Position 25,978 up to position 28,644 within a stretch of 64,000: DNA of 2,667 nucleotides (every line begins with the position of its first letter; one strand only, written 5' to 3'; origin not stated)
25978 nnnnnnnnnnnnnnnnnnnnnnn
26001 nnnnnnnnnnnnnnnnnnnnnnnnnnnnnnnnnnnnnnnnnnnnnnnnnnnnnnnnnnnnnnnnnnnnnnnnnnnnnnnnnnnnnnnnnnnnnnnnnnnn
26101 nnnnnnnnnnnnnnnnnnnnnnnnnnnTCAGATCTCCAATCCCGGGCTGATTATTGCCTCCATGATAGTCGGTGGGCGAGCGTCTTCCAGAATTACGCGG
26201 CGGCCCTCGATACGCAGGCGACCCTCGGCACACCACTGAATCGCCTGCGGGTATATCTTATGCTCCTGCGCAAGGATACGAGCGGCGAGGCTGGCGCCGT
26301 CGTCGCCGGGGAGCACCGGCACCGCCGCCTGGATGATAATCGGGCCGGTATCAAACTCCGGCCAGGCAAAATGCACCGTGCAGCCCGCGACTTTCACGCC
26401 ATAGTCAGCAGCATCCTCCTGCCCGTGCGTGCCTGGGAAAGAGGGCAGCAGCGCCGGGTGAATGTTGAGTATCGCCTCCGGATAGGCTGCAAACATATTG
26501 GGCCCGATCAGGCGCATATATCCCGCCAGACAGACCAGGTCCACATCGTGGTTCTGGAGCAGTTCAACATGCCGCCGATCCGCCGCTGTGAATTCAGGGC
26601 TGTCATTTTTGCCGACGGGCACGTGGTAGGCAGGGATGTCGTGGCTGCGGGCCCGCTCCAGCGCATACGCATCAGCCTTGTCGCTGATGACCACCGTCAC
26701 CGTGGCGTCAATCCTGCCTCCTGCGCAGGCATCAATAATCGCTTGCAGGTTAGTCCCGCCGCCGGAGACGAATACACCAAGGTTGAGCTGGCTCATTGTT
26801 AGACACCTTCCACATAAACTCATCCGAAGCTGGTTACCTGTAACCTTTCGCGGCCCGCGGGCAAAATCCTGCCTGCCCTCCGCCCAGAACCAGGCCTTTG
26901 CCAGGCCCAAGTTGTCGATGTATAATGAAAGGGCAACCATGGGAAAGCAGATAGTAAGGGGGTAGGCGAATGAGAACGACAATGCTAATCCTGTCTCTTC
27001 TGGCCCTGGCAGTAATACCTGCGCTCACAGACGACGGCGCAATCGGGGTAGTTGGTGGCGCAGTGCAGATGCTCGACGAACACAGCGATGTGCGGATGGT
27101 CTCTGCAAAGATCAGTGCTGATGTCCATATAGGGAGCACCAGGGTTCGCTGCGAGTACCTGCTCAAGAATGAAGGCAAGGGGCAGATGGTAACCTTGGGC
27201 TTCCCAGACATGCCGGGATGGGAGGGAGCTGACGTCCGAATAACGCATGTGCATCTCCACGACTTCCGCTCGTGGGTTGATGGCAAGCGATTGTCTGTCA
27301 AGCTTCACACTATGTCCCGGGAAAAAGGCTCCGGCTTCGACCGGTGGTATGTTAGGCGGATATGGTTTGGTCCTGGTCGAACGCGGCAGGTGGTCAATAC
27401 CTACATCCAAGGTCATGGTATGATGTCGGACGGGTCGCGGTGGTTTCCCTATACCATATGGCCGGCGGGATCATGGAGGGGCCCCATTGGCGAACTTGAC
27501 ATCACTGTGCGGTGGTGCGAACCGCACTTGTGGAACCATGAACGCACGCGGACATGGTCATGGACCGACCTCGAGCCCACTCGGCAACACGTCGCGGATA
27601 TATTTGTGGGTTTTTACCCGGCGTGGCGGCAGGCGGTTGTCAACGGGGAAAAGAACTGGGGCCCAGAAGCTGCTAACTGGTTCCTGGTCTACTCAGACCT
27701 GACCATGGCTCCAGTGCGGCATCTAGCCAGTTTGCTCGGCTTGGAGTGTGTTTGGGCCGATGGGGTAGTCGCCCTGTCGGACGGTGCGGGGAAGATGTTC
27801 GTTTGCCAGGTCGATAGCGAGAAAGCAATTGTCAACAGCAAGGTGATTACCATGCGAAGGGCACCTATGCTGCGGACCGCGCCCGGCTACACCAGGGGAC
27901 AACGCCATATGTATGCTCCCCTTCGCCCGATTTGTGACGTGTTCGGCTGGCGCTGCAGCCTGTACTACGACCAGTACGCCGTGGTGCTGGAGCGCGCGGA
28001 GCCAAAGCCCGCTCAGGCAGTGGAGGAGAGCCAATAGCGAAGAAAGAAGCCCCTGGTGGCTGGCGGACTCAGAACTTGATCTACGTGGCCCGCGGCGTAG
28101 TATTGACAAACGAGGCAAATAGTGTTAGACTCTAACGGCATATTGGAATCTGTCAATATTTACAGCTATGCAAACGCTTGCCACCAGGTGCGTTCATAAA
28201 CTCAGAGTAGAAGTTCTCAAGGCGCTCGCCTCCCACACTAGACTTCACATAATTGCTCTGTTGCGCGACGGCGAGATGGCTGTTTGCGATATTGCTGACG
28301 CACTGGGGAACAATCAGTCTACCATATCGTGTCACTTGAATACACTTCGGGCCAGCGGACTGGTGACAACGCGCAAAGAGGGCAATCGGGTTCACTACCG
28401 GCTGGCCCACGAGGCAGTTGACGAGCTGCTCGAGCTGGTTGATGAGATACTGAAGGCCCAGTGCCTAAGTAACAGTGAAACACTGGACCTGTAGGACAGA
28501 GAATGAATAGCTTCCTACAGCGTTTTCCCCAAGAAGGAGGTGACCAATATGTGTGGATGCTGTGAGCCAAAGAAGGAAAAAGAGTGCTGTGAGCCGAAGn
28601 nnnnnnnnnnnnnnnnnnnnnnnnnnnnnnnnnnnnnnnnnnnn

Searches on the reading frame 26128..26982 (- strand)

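Call 57: search_protein_families(library=pfam, proteins=[window:26128-26982:-], max_evalue=0.00001)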
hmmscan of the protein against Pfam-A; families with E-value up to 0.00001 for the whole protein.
window:26128-26982:- (284 aa): 1 family
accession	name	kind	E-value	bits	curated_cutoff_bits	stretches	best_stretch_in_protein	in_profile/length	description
PF00551.24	Formyl_trans_N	-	7.9e-50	169.6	26.1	1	69-248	4-181/181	Formyl transferase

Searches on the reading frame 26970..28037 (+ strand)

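Call 3: search_protein_families(library=pfam, proteins=[window:26970-28037:+], max_evalue=0.01)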
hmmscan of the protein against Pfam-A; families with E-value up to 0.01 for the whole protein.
window:26970-28037:+ (355 aa): 2 families
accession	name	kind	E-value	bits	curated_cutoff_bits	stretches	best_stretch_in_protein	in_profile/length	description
PF07833.16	Cu_amine_oxidN1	-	1.3e-07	32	24.2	1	239-302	14-78/108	Copper amine oxidase N-terminal domain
PF14415.11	DUF4424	-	1.6e-05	24.7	27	1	22-115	3-97/306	Domain of unknown function (DUF4424)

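Call 4: search_protein_families(library=ncbifam, proteins=[window:26970-28037:+], max_evalue=0.01)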
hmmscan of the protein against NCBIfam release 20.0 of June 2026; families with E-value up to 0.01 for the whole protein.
window:26970-28037:+ (355 aa): 0 families

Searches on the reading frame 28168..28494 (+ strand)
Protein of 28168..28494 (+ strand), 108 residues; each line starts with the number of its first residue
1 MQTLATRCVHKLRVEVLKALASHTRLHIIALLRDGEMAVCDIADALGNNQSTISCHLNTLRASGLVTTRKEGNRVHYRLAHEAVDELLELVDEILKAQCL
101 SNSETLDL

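Call 3: search_protein_families(library=pfam, proteins=[window:28168-28494:+], max_evalue=0.01)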
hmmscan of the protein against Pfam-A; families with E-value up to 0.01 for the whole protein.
window:28168-28494:+ (108 aa): 21 families
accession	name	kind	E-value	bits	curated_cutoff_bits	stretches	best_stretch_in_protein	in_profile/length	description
PF01022.26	HTH_5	-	1.9e-16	60.1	22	1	24-67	3-46/47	Bacterial regulatory protein, arsR family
PF12840.13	HTH_20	-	1.3e-08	35.1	27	1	20-69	1-51/51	Helix-turn-helix domain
PF01978.25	TrmB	-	4e-05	23.8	25.6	1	29-79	15-64/68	Sugar-specific transcriptional regulator TrmB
PF08100.18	Dimerisation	-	9.5e-05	22.6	25.6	1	17-80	19-84/93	O-methyltransferase dimerisation domain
PF09339.16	HTH_IclR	-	0.00011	22.3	22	1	34-68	16-50/52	IclR helix-turn-helix domain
PF25213.1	HVO_A0261_N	-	0.00014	22.2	35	1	20-73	8-61/86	HVO_A0261 N-terminal domain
PF03965.22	Penicillinase_R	-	0.00015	22.6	22.6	1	31-99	12-84/115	Penicillinase repressor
PF25212.1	HVO_A0114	-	0.00049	20.3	27.6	1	14-76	13-76/84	HVO_A0114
PF13384.12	HTH_23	-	0.00063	19.9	24.6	1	24-65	6-46/50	Homeodomain-like domain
PF02082.26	Rrf2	-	0.00095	19.8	30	1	26-85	12-71/132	Iron-dependent Transcriptional regulator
PF24037.1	DUF7346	-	0.00098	19.7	28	1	5-87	52-135/139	Family of unknown function (DUF7346)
PF13551.12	HTH_29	-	0.001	19.5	28.1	1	25-73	1-52/64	Winged helix-turn helix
PF21476.4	PF0610-like_N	-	0.0013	19.3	33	1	24-63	2-41/50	PF0610-like, N-terminal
PF07848.18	PaaX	-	0.0023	18.6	24.8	1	42-82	29-69/70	PaaX-like protein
PF12802.13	MarR_2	-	0.0034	18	27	1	28-71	10-55/61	MarR family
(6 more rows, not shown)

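Call 4: search_protein_families(library=ncbifam, proteins=[window:28168-28494:+], max_evalue=0.01)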
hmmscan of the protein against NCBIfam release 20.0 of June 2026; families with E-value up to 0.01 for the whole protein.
window:28168-28494:+ (108 aa): 21 families
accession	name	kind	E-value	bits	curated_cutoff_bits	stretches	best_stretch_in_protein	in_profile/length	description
NF033788.1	HTH_metalloreg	subfamily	8.4e-28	96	55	1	14-88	2-77/77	metalloregulator ArsR/SmtB family transcription factor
NF033789.1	repress_SdpR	subfamily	9.5e-19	67.1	100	1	16-91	1-76/79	autorepressor SdpR family transcription factor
NF007528.0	PRK10141.1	subfamily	2.4e-18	66.1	97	1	13-82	6-76/117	metalloregulator ArsR/SmtB family transcription factor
NF040642.1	sulf_sens_BigR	equivalog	7.2e-15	54.8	155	1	15-94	12-91/95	sulfite-sensing transcriptional repressor BigR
NF041413.1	ArsR_Rv2640c_fam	equivalog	5e-14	52.7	155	1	17-92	36-114/118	Rv2640c family ArsR-like transcriptional regulator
NF047906.1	CdPbTransRegCmtR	equivalog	6.8e-12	45.2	150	1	16-95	14-94/104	Cd(II)/Pb(II)-sensing metalloregulatory transcriptional regulator CmtR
NF045707.1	Dbac_1936_reg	equivalog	1.8e-11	43.9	115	1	16-95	10-89/99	ArsR/SmtB-type metalloregulator TsoR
NF053755.1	MsvR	equivalog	3.2e-10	40.1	220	1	17-71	7-61/236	transcriptional factor MsvR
TIGR01884.1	cas_HTH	subfamily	4e-08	32.9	60.2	1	12-75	131-196/202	CRISPR-associated CARF protein Csa3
NF052532.1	TransRegPagRBaca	equivalog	2.4e-06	27.6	170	1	14-94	18-98/99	transcriptional repressor PagR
NF053606.1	Sta1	subfamily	0.00043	20.3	80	1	29-78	27-80/100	Sta1 family transcriptional regulator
TIGR02944.1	suf_reg_Xantho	equivalog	0.00096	19.5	110.65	1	24-94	13-83/130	SUF system Fe-S cluster assembly regulator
NF041396.1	TranRegLrp_Halo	equivalog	0.0012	18.8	190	1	28-68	11-51/149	HTH-type transcriptional regulator Lrp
NF040939.2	trans_reg_lrs14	equivalog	0.0019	18.2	90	1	24-74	22-74/103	Lrs14 family HTH-type transcriptional regulator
NF053602.1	Phr_regulator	exception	0.003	17.2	320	1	16-71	5-60/191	heat shock transcription regulator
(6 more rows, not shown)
